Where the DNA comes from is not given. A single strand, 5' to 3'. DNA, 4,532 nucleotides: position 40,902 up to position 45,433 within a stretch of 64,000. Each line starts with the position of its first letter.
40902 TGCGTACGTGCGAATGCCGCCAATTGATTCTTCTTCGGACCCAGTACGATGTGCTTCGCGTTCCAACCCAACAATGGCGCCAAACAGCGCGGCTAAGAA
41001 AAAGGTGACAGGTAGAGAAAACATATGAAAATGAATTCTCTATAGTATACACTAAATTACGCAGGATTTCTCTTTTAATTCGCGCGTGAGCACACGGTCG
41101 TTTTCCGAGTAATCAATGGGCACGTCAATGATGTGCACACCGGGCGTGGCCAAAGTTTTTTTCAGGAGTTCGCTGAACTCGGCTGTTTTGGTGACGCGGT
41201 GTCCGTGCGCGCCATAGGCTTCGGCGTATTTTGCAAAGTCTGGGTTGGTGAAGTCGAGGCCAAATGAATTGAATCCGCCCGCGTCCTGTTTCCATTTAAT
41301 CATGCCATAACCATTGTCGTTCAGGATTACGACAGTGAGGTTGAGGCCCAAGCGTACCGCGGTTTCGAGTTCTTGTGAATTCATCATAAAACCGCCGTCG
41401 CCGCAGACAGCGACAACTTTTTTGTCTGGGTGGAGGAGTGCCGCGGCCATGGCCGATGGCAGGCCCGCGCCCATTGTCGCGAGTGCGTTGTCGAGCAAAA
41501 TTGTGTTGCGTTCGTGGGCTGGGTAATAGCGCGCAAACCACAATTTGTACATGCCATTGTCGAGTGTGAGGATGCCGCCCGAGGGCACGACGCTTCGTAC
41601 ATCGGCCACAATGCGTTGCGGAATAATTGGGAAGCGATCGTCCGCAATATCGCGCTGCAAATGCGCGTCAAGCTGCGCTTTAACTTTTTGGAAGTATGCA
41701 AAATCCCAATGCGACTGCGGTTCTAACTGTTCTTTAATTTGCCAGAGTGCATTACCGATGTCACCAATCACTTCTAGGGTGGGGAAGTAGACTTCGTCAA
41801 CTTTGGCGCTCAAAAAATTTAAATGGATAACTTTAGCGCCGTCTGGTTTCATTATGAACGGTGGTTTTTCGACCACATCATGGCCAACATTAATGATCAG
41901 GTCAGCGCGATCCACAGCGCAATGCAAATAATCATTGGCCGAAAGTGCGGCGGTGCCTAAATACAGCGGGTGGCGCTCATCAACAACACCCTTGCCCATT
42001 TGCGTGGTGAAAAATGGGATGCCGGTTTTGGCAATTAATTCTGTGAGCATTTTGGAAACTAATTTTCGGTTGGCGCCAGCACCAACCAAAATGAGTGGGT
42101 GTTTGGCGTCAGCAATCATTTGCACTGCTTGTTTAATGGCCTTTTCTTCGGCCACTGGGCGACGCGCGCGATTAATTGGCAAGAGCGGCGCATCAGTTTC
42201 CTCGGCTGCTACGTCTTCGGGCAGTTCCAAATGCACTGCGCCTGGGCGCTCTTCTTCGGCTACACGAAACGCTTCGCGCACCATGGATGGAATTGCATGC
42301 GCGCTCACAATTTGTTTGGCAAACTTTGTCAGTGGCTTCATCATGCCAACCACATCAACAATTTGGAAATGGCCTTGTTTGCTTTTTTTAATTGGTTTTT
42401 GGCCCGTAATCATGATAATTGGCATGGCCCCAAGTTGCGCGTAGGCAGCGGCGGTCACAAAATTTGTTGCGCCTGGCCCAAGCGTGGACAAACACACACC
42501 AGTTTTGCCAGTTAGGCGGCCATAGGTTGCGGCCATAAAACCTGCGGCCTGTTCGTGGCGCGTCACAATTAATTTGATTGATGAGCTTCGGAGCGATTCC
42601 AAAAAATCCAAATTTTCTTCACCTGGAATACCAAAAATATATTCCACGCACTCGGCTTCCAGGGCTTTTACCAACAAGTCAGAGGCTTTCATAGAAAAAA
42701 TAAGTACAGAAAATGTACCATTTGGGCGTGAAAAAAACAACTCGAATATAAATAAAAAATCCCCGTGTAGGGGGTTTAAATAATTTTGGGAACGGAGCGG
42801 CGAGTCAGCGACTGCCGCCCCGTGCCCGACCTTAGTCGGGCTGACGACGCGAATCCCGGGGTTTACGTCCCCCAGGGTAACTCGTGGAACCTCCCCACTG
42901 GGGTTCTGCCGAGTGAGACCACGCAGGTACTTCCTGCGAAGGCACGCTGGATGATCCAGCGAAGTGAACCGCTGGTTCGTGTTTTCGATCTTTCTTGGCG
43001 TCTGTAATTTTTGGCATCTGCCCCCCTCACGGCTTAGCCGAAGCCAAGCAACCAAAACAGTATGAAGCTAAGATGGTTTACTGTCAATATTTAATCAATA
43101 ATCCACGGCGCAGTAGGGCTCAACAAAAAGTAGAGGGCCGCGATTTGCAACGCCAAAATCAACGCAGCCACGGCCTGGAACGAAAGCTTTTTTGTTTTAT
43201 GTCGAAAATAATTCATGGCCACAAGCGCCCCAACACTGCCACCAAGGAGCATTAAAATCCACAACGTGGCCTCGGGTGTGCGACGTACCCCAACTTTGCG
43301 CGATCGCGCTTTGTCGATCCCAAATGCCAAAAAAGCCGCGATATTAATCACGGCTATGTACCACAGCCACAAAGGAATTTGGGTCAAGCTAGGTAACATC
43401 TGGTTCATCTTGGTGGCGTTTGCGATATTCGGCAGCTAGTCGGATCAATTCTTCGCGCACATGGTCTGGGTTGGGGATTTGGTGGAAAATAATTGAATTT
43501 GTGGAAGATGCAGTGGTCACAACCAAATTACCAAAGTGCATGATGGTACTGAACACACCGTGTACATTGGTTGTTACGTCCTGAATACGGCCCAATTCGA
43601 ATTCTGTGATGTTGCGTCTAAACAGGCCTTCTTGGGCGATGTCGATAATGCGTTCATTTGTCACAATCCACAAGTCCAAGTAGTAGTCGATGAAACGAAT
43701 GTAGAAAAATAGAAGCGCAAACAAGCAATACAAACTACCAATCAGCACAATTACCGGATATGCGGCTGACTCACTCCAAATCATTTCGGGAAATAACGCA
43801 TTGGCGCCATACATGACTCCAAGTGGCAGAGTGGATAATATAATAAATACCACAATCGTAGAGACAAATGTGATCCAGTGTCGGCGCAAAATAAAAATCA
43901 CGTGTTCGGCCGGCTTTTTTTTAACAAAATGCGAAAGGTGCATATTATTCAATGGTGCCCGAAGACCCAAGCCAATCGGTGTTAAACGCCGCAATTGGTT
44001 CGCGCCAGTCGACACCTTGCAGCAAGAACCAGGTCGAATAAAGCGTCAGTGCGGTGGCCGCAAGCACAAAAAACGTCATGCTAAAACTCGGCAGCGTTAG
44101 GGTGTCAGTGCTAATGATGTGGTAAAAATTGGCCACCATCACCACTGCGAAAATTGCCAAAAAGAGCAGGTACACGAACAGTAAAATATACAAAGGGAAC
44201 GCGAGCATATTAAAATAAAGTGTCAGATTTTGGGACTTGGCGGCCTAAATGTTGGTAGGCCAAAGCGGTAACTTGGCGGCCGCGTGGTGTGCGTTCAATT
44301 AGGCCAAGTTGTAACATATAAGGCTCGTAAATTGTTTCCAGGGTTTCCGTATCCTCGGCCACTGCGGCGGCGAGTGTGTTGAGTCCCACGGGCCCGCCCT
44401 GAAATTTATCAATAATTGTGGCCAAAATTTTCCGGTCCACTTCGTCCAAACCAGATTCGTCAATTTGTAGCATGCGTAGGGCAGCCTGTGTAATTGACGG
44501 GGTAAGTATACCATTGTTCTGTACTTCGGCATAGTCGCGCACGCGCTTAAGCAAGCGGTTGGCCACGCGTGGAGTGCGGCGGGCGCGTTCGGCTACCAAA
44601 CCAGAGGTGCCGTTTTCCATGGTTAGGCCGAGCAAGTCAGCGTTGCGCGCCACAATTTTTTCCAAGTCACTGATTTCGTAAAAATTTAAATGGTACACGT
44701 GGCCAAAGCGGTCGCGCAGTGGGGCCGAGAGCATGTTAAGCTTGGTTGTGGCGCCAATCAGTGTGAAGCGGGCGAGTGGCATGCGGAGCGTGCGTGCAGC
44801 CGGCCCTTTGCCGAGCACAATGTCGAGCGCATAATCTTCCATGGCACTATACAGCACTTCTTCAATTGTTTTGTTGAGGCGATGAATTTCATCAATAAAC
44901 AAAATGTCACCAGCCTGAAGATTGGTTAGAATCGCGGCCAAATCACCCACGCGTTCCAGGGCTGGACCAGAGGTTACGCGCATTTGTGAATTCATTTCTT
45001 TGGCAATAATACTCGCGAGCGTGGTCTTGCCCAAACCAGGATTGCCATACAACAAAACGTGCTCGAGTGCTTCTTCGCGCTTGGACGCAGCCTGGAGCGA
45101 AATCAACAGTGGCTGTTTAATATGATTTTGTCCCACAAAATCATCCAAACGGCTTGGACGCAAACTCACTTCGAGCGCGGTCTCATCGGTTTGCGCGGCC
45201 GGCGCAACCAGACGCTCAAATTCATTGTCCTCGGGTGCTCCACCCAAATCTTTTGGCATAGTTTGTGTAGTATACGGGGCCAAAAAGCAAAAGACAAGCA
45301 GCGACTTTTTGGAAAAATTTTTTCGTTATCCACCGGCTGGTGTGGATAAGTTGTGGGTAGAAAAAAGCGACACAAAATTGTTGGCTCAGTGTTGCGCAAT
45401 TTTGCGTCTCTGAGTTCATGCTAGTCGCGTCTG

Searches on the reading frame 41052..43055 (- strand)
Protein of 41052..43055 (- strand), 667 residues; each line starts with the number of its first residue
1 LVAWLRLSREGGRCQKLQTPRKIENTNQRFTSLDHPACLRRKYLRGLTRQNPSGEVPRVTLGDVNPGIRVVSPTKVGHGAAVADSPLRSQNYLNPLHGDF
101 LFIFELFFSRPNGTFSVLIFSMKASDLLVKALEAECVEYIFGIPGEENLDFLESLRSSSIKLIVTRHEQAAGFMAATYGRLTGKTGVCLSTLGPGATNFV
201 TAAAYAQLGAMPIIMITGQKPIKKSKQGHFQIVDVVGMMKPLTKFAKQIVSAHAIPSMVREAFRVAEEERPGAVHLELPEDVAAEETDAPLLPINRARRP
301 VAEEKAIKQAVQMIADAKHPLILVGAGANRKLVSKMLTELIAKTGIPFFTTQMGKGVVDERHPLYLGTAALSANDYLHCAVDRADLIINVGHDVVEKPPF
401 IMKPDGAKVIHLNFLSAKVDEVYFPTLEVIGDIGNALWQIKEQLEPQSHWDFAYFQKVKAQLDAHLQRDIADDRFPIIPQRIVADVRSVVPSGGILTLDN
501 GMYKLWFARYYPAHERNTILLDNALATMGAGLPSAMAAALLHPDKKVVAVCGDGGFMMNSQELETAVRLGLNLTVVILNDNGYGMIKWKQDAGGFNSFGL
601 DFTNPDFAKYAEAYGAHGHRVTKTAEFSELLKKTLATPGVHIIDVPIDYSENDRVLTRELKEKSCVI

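Call 48: search_protein_families(library=pfam, proteins=[window:41052-43055:-], max_evalue=0.001)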
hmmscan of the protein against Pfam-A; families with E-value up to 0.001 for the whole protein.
window:41052-43055:- (667 aa): 3 families
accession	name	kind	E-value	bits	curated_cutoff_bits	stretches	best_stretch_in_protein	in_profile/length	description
PF02775.26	TPP_enzyme_C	-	4.7e-46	156.8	21.9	1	499-645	1-151/151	Thiamine pyrophosphate enzyme, C-terminal TPP binding domain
PF02776.23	TPP_enzyme_N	-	5.6e-37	126.6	26.8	1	122-237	1-118/119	Thiamine pyrophosphate enzyme, N-terminal TPP binding domain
PF00205.28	TPP_enzyme_M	-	2.2e-33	115.3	30.4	1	307-439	1-136/137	Thiamine pyrophosphate enzyme, central domain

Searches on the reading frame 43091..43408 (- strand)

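Call 48: search_protein_families(library=pfam, proteins=[window:43091-43408:-], max_evalue=0.001)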
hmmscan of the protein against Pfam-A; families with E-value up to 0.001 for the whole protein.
window:43091-43408:- (105 aa): 1 family
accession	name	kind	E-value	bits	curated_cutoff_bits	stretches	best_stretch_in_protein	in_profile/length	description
PF06961.18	DUF1294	-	1.9e-21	76.5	25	1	22-77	1-55/55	Protein of unknown function (DUF1294)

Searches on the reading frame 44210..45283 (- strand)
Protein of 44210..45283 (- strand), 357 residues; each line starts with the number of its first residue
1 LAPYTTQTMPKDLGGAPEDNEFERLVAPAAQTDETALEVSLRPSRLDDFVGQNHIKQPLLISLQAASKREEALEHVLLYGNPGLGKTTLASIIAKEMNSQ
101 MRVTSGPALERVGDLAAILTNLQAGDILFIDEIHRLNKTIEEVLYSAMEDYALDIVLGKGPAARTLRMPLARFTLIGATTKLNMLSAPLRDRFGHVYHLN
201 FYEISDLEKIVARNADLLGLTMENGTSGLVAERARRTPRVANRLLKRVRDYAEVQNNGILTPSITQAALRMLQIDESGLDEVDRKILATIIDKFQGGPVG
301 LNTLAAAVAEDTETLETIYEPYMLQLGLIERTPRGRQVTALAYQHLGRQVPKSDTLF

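Call 85: search_protein_families(library=pfam, proteins=[window:44210-45283:-], max_evalue=0.00001)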
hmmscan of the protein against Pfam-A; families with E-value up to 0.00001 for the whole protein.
window:44210-45283:- (357 aa): 7 families
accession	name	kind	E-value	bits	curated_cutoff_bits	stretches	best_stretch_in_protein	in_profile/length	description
PF05496.18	RuvB_N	-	3.7e-75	251.5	27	1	41-199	1-159/159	Holliday junction DNA helicase RuvB P-loop domain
PF05491.19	RuvB_C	-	3.8e-26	91.3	24.7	1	276-346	1-71/72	RuvB C-terminal winged helix domain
PF17864.7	AAA_lid_4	-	1.2e-24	86.3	27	1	202-275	1-74/74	RuvB AAA lid domain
PF00004.35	AAA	-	1.3e-20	74.6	21.2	1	76-199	1-129/131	ATPase family associated with various cellular activities (AAA)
PF07728.20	AAA_5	-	2.6e-11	44.1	22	1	75-193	1-139/139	AAA domain (dynein-related subfamily)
PF13191.12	AAA_16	-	7.4e-06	27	32.6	0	63-111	16-63/167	AAA ATPase domain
PF20720.3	nSTAND3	-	9.9e-06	25.8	27.2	0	65-119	9-61/155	Novel STAND NTPase 3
